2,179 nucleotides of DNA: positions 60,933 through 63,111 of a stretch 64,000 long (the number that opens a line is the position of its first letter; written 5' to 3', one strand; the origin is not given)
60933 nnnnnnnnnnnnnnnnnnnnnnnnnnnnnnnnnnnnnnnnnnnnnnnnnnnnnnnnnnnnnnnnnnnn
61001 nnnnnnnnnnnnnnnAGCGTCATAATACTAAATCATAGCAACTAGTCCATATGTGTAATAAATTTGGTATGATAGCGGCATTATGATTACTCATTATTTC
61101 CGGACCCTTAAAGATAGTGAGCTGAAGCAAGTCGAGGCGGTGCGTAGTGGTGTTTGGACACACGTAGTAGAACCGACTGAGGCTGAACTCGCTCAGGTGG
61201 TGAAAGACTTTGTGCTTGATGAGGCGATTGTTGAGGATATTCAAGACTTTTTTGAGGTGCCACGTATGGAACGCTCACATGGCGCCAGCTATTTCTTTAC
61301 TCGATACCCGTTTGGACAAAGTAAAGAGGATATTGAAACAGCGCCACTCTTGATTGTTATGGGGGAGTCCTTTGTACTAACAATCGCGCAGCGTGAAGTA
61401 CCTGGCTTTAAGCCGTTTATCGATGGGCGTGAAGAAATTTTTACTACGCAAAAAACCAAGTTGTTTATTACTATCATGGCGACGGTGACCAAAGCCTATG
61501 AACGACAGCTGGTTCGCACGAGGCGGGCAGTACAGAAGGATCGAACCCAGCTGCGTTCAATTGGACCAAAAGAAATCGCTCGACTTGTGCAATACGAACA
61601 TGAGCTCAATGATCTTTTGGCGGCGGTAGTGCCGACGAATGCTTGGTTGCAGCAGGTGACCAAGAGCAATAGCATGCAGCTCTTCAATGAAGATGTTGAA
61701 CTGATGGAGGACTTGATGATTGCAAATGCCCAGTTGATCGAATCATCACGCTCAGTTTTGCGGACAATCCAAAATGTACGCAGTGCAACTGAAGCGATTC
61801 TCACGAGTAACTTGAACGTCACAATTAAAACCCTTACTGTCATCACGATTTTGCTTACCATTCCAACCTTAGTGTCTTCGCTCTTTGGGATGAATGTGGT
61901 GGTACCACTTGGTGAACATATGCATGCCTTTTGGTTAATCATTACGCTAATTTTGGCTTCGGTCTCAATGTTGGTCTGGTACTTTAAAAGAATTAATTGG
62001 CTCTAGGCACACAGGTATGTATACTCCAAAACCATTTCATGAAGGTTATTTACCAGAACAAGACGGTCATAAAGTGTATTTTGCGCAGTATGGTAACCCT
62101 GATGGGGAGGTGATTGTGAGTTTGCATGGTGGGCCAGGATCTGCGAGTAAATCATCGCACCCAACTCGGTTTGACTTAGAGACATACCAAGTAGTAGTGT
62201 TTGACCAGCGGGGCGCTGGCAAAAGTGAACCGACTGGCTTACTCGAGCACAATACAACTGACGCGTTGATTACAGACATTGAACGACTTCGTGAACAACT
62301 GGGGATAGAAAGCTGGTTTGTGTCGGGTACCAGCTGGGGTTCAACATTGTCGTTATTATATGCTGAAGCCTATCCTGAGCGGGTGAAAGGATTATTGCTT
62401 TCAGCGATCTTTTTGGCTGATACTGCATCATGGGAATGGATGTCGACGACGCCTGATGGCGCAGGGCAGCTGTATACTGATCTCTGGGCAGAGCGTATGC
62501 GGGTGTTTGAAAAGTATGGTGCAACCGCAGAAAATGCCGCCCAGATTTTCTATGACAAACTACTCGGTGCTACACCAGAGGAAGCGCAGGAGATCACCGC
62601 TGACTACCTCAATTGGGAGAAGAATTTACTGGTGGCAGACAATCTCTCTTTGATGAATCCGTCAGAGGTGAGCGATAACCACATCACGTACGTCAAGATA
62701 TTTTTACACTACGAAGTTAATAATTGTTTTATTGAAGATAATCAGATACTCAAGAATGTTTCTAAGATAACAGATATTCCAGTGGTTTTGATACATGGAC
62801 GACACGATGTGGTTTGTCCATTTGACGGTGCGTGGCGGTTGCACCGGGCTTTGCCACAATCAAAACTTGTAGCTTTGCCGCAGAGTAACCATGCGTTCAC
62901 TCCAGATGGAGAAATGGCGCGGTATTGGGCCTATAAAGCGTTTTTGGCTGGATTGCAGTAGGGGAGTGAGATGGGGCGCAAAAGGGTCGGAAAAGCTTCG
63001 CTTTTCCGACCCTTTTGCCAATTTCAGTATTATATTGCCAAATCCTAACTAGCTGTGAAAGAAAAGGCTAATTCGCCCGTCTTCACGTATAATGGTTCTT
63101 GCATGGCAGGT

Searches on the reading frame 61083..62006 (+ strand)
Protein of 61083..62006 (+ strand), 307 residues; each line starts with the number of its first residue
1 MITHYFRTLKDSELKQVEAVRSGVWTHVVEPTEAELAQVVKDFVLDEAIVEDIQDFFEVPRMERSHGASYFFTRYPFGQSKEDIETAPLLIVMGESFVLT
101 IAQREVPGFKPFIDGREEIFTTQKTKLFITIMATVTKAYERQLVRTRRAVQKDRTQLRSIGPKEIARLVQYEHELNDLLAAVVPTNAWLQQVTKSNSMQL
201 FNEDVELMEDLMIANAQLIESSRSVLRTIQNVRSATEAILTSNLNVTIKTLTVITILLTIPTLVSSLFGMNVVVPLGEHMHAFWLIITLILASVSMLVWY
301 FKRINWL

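Call 6: search_protein_families(library=pfam, proteins=[window:61083-62006:+], max_evalue=0.01)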
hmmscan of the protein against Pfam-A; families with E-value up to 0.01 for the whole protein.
window:61083-62006:+ (307 aa): 1 family
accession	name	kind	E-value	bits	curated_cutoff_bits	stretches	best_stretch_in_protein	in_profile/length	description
PF01544.23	CorA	-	9.4e-42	143.8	27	1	23-303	4-292/292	CorA-like Mg2+ transporter protein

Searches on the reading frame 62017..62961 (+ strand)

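Call 6: search_protein_families(library=pfam, proteins=[window:62017-62961:+], max_evalue=0.01)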
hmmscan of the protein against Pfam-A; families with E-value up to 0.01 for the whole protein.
window:62017-62961:+ (314 aa): 6 families
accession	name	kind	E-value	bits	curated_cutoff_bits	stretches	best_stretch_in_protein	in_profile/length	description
PF00561.26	Abhydrolase_1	-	3.6e-26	92.8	25.8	1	32-294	2-240/245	alpha/beta hydrolase fold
PF12146.15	Hydrolase_4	-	1.4e-18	67.5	27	2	31-142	5-119/239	Serine aminopeptidase, S33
PF12697.13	Abhydrolase_6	-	1.3e-07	33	26.3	1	33-294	1-206/217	Alpha/beta hydrolase family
PF08386.16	Abhydrolase_4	-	2.6e-05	24.7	21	1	245-298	26-79/103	TAP-like protein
PF02129.25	Peptidase_S15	-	9.9e-05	22.6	23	1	57-293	52-261/262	X-Pro dipeptidyl-peptidase (S15 family)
PF00326.27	Peptidase_S9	-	0.0081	16.1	22.6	0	247-299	140-195/213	Prolyl oligopeptidase family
